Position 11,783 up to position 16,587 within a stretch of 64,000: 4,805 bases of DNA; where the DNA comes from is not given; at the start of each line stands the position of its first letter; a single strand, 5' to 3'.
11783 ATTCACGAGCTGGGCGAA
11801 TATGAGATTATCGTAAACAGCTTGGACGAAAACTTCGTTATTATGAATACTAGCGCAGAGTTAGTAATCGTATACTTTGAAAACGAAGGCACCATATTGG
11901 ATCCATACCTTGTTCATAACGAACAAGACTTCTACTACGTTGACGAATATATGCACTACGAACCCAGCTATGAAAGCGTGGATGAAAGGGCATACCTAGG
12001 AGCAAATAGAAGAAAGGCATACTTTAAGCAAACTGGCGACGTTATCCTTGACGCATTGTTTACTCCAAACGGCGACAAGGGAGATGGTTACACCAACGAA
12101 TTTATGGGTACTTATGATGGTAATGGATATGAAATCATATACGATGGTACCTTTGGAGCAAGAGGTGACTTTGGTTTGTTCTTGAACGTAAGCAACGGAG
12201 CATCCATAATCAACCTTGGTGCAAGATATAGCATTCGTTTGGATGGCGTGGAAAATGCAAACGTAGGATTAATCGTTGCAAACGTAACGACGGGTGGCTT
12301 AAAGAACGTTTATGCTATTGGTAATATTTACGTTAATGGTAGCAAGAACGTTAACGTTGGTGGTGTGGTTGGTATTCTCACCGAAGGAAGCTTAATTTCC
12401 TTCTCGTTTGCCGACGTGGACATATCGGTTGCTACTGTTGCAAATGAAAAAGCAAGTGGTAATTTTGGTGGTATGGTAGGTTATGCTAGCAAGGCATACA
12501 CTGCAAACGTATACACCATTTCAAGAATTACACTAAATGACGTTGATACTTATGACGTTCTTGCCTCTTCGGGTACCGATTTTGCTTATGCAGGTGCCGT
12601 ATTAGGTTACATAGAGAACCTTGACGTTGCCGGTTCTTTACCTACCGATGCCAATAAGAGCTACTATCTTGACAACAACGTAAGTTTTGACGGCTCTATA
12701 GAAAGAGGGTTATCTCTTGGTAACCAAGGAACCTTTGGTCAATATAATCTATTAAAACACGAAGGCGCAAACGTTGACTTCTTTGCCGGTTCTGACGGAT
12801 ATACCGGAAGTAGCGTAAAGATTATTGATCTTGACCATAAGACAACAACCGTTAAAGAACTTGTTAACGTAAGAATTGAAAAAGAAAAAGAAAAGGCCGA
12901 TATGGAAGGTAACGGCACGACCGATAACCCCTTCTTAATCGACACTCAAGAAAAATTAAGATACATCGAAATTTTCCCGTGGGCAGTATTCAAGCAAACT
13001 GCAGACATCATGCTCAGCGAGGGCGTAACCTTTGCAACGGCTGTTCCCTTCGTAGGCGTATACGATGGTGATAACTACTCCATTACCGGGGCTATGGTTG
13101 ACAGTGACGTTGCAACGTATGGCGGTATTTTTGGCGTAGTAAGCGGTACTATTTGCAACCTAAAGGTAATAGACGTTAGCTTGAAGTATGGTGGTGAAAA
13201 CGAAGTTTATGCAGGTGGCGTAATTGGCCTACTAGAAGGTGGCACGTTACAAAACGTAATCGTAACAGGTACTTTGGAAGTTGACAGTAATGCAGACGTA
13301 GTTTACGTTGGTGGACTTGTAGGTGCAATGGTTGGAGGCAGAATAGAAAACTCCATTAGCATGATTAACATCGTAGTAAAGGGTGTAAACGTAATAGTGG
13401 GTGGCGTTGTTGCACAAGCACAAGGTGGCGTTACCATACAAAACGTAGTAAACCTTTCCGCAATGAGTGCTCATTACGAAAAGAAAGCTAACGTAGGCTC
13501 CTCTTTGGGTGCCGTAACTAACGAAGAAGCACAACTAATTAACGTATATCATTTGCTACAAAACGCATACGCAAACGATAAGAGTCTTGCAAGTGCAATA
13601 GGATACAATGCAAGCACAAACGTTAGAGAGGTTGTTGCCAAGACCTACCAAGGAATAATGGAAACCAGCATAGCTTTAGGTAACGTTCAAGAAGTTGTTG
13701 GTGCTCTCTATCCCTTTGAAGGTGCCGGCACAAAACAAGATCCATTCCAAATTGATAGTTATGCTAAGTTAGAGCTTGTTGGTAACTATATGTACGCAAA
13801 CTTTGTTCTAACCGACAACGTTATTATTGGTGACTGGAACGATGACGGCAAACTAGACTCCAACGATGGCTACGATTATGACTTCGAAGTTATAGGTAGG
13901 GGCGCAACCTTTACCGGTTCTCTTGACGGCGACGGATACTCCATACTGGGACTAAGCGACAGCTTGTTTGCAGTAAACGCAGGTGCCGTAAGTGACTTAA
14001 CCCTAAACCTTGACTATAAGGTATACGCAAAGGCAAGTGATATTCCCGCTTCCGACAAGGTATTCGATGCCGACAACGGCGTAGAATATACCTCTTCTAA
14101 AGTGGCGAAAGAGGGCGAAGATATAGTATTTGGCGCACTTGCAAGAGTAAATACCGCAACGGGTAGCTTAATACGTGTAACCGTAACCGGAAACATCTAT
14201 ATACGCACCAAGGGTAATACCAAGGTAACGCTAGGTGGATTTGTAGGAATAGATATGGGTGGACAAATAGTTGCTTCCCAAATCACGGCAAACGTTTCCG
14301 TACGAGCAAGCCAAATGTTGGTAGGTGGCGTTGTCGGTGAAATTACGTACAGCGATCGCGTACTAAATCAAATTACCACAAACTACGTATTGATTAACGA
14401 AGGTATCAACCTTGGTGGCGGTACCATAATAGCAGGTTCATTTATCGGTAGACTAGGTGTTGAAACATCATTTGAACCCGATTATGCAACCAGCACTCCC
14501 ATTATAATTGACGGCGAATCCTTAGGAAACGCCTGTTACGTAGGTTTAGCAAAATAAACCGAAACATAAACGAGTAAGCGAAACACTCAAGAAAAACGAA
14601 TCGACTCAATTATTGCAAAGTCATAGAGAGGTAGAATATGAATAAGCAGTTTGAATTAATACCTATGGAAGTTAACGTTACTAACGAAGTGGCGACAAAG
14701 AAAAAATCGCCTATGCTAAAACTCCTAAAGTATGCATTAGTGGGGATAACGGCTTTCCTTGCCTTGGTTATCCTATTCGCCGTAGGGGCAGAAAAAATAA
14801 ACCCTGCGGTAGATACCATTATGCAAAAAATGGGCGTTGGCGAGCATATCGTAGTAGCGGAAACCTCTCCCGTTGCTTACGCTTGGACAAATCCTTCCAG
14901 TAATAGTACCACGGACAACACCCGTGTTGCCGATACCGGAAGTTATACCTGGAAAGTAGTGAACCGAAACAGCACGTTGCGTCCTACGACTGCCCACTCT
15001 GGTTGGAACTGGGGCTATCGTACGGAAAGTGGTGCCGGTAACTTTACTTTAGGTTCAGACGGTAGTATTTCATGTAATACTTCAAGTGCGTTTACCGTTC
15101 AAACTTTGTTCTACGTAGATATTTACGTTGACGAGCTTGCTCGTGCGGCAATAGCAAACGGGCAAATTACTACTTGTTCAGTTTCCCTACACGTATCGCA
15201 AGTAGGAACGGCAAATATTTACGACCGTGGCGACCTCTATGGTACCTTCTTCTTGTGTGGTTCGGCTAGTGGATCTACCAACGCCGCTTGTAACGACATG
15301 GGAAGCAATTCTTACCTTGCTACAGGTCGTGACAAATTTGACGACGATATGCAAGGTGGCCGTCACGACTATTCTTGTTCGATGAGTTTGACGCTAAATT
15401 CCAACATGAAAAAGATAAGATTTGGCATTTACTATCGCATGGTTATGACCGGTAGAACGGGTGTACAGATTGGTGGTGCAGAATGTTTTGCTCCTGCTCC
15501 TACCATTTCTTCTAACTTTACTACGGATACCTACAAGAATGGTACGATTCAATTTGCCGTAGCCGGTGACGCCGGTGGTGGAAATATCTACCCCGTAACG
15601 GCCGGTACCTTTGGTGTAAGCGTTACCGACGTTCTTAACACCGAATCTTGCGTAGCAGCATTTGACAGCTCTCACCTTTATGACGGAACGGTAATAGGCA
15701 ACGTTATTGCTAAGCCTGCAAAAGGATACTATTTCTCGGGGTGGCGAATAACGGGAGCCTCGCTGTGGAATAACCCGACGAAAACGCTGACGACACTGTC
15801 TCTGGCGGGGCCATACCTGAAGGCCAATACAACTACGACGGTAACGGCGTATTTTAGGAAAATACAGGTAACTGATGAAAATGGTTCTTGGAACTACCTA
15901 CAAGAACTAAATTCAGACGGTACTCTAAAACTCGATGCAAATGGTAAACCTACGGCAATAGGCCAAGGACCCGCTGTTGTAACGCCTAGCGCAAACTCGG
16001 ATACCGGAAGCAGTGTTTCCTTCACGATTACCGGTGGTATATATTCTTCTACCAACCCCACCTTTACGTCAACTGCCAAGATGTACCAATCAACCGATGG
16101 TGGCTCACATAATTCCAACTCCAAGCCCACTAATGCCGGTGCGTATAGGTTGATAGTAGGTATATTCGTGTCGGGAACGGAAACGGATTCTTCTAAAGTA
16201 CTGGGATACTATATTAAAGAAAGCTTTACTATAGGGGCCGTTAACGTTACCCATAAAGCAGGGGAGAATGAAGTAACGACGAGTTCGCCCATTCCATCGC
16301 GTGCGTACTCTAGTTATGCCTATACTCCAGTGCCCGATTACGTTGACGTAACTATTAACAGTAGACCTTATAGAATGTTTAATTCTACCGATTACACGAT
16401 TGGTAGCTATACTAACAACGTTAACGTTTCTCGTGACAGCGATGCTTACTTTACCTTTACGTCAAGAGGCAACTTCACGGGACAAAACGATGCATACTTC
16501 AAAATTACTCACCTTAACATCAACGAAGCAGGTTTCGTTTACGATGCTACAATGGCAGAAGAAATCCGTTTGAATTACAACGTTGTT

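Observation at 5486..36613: Co-oriented ~31-kb array of three giant (3023/3590/3425 aa) surface-protein genes that looks like a single transcription unit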

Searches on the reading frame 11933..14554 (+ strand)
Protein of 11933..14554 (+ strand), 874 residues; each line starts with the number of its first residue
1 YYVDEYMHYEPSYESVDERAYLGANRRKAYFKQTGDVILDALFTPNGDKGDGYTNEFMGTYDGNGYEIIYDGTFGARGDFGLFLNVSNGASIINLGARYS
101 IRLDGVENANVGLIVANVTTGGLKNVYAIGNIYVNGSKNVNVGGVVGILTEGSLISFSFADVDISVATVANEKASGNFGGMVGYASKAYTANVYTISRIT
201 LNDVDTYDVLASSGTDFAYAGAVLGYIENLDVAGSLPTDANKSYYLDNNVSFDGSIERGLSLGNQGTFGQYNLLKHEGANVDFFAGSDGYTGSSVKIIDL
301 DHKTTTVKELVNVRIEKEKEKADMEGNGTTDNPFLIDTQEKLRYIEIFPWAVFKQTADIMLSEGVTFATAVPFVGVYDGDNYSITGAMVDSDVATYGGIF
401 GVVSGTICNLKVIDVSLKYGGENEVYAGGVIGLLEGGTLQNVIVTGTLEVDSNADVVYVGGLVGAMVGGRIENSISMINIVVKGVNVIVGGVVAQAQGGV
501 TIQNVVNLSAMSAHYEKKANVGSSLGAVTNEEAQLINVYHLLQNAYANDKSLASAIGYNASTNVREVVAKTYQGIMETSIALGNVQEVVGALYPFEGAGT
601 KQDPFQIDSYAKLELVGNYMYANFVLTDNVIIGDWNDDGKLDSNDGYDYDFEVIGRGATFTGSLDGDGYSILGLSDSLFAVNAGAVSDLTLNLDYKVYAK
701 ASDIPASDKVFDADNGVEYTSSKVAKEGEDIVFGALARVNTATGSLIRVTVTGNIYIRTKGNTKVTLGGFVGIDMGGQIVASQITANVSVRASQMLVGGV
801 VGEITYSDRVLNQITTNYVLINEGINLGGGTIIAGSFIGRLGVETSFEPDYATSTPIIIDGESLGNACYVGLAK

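Call 73: find_homologous_proteins(query=window:11933-14554:+, max_evalue=0.001)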
Query window:11933-14554:+ (874 aa): 4 proteins with E <= 0.001 among 8000 candidates.
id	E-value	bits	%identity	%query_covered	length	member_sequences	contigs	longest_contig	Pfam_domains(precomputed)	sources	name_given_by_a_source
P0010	6.5e-282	956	54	95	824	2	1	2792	-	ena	-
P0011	3.2e-15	74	27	32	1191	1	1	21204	PF05342.20,PF07581.18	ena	-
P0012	1.1e-7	49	22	67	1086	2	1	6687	PF07581.18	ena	-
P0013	1.3e-4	39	44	9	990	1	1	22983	PF00404.25,PF07581.18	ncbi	-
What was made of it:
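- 5486..14557 (+): G1: 3023-aa secreted protein. Signal peptide (aa 1-~42), head (aa ~43-225), GYYF.GW-type elements (aa 264, 562), ten ~105-aa Ig-like 'DxTxP' units (aa 848-1938; nt 8027-11299), three ~250-aa GLUG-related repeats (aa 2179-3004; nt 12020-14497). No C-terminal anchor. Remote homologs of the C-terminal repeats carry Pfam GLUG PF07581 (call 73).
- On GLUG motif proteins (PF07581): Remote homologs P0011-P0013 carry PF07581 (call 73).
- G1: its C-terminal repeats are related to GLUG-bearing proteins (call 73). One remote relative of the G1 repeats carries a dockerin, and another a peptidase M26 N-terminal domain (call 73).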

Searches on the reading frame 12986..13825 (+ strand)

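Call 89: search_protein_families(library=pfam, proteins=[window:12986-13825:+], max_evalue=1)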
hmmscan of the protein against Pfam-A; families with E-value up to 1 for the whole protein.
window:12986-13825:+ (280 aa): 2 families
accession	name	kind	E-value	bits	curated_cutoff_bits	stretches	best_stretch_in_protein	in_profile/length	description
PF07581.17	Glug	-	0.048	14.5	20.5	2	75-96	4-26/28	The GLUG motif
PF05433.20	Rick_17kDa_Anti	-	0.41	11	24.2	1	107-124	25-42/43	Glycine zipper 2TM domain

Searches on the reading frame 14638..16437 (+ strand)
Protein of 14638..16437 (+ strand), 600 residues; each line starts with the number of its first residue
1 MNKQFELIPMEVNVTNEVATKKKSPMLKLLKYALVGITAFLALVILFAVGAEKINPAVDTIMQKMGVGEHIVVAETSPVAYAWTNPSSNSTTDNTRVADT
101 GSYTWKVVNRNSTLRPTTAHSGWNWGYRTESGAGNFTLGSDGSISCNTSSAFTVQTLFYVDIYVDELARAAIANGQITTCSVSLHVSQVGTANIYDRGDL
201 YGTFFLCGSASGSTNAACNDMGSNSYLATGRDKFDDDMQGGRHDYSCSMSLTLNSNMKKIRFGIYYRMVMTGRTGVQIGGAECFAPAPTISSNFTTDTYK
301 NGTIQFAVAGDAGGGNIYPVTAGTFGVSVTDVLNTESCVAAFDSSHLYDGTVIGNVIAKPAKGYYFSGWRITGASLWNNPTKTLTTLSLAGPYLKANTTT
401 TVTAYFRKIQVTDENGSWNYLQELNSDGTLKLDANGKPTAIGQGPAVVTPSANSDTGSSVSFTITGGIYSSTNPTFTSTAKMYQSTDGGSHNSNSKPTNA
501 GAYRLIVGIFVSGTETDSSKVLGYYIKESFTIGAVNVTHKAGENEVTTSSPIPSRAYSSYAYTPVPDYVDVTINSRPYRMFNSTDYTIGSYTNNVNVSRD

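Call 33: find_homologous_proteins(query=window:14638-16437:+, max_evalue=0.001)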
Query window:14638-16437:+ (600 aa): 1 proteins with E <= 0.001 among 8000 candidates.
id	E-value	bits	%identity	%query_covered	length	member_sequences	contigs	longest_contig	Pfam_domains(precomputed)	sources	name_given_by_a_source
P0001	3.6e-103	365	61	50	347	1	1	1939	-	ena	-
